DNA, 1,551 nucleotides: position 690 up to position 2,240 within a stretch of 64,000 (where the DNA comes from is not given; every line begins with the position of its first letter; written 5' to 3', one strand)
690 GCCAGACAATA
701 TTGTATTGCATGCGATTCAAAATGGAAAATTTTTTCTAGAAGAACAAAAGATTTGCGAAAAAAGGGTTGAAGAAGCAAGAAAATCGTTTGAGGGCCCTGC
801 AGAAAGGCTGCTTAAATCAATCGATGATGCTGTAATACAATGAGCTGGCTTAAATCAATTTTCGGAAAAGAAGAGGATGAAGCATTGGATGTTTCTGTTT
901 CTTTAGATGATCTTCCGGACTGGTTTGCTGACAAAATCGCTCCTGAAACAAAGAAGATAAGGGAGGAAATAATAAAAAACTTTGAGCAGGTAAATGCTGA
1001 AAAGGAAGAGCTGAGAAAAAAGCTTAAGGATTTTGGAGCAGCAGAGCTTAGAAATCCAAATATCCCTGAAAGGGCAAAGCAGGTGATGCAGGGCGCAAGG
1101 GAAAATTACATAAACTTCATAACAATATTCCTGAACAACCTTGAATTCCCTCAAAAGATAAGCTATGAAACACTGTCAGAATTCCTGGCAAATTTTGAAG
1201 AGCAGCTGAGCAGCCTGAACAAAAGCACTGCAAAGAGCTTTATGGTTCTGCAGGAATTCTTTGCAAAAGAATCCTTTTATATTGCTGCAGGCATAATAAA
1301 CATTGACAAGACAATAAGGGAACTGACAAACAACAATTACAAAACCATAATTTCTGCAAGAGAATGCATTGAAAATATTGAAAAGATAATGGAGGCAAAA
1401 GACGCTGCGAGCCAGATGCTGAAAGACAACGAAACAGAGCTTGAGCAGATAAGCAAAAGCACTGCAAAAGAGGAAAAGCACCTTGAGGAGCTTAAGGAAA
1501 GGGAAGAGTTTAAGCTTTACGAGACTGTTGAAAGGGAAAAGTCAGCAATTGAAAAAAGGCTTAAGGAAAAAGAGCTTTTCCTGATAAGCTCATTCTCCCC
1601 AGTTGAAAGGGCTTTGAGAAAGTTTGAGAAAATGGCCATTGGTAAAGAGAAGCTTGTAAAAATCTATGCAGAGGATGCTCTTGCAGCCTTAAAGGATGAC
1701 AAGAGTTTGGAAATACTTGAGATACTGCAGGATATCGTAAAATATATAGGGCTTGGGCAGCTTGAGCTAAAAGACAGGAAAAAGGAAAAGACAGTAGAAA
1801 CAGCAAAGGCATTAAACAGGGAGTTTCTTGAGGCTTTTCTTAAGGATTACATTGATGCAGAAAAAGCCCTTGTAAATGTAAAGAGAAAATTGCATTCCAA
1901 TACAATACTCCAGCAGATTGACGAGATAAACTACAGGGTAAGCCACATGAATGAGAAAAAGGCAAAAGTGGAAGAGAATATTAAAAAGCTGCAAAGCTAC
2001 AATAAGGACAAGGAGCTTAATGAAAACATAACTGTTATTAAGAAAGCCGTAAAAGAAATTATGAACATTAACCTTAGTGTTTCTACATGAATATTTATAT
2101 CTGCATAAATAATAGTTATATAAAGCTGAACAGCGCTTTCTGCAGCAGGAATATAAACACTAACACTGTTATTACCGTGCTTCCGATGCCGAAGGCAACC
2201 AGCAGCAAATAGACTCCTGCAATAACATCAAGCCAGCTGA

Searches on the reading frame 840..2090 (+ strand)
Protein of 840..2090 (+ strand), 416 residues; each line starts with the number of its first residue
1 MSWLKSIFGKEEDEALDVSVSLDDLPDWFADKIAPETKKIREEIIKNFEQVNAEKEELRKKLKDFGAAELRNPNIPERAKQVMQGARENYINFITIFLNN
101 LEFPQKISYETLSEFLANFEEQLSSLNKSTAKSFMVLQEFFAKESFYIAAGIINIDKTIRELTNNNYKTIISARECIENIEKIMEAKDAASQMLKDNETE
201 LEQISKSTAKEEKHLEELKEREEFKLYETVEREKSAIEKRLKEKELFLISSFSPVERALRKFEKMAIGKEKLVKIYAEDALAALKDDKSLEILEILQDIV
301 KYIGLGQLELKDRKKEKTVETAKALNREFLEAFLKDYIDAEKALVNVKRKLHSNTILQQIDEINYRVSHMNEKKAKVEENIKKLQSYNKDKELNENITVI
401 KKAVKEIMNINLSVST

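Call 50: find_encoding_contigs(protein=window:840-2090:+, flank=10000, max_places=5)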
Protein window:840-2090:+ (416 aa): 1 contig read that carries it; 1 place shown.
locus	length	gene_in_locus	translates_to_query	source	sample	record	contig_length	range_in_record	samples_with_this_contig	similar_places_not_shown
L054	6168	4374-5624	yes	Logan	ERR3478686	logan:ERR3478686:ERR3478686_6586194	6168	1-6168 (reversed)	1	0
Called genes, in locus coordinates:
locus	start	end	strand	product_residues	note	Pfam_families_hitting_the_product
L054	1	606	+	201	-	?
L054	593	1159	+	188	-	-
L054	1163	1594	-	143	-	PF00583:Acetyltransf_1, PF12746:GNAT_acetyltran (weak), PF13420:Acetyltransf_4, PF13527:Acetyltransf_9 (weak), PF13673:Acetyltransf_10, PF13508:Acetyltransf_7, PF08445:FR47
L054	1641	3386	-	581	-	PF04513:Baculo_PEP_C (faint), PF01442:Apolipoprotein, PF28217:FAM81B (weak)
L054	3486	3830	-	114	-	PF04032:Rpr2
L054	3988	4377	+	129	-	-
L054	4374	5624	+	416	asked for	-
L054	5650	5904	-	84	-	-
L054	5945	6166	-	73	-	?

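Call 53: search_protein_families(library=pfam, proteins=[window:840-2090:+], max_evalue=0.0001)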
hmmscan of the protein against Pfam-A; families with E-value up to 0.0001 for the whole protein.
window:840-2090:+ (416 aa): 0 families
